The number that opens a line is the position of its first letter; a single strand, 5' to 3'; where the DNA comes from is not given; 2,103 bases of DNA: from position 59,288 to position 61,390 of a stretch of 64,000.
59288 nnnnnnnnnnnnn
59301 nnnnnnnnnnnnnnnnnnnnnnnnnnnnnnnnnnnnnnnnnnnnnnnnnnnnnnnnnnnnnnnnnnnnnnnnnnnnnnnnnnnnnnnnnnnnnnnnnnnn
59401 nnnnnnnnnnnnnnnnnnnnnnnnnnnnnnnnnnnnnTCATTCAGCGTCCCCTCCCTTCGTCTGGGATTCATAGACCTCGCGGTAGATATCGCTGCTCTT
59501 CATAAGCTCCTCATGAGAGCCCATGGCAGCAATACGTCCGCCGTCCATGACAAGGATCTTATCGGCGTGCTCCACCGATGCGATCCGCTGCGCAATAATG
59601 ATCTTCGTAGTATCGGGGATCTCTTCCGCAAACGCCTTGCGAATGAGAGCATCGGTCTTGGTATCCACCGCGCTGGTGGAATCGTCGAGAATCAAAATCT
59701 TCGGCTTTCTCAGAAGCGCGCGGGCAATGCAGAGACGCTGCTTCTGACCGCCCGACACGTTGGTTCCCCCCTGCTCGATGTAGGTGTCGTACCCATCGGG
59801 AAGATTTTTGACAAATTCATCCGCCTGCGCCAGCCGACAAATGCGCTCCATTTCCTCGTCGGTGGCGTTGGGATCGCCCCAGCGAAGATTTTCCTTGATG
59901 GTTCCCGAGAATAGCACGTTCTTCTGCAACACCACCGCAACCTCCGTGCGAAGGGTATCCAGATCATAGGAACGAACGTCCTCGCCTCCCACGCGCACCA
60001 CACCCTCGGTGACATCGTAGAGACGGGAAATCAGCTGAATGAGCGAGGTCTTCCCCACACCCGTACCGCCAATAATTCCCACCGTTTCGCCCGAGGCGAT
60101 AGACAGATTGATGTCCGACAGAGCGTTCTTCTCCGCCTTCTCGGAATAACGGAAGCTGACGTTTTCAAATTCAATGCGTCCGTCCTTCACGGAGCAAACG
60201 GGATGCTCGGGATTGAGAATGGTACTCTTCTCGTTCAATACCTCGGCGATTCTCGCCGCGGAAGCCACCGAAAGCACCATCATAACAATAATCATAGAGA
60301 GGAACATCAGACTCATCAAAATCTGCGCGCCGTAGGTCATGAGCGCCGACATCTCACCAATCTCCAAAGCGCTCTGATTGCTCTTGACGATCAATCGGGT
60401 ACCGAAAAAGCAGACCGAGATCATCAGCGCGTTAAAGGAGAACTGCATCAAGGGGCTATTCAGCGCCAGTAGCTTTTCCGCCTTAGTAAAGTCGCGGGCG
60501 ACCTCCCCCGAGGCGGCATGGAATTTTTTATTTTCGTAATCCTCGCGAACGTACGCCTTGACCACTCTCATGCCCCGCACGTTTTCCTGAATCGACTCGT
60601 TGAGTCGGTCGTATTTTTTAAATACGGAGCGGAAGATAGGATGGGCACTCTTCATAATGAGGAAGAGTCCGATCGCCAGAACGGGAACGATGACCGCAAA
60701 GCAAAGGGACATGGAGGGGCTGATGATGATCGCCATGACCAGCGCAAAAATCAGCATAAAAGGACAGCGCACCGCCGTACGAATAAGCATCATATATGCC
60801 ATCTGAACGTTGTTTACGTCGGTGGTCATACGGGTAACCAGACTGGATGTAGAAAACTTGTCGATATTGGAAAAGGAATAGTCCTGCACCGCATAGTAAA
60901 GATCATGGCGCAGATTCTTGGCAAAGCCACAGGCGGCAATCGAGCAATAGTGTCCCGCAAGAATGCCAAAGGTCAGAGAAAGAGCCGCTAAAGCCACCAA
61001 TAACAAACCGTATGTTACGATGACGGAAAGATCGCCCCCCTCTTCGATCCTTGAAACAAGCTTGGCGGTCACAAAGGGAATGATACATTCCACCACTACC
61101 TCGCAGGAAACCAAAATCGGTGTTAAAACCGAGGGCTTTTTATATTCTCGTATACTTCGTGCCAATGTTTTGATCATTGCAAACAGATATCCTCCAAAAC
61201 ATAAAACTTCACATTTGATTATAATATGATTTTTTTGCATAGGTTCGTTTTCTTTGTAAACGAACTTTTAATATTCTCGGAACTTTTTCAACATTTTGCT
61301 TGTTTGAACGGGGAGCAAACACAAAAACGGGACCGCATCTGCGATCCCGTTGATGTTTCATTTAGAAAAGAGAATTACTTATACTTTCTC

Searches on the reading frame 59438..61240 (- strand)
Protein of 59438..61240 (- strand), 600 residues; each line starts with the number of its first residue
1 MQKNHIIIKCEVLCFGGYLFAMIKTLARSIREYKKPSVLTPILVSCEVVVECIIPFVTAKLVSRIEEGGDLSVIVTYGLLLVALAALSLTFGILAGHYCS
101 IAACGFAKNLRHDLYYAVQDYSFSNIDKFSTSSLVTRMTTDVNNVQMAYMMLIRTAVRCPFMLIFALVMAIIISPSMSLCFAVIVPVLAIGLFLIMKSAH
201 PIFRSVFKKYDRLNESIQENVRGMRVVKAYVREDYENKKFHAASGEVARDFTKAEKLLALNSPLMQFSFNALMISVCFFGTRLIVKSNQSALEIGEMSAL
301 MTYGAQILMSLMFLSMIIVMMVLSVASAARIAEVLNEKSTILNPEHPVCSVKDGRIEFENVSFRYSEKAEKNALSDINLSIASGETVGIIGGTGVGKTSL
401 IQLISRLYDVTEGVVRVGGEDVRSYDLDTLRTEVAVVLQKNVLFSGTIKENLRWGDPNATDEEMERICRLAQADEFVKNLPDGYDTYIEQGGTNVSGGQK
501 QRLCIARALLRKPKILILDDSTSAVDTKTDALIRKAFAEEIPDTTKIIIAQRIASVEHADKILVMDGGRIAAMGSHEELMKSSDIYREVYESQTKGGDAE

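Call 41: search_protein_families(library=pfam, proteins=[window:59438-61240:-], max_evalue=0.01)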
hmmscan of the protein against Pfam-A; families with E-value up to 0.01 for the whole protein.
window:59438-61240:- (600 aa): 4 families
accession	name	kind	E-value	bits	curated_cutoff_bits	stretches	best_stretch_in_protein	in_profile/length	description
PF00664.28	ABC_membrane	-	7.2e-41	141.1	28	1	47-311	11-274/274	ABC transporter transmembrane region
PF00005.33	ABC_tran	-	2.6e-31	109.5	25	1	374-523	1-137/137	ABC transporter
PF09818.15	ABC_ATPase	-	0.00022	20.8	23.2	1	466-568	130-232/283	P-loop domain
PF00006.31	ATP-synt_ab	-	0.00071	19.7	29.5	1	376-447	6-78/213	ATP synthase alpha/beta family, nucleotide-binding domain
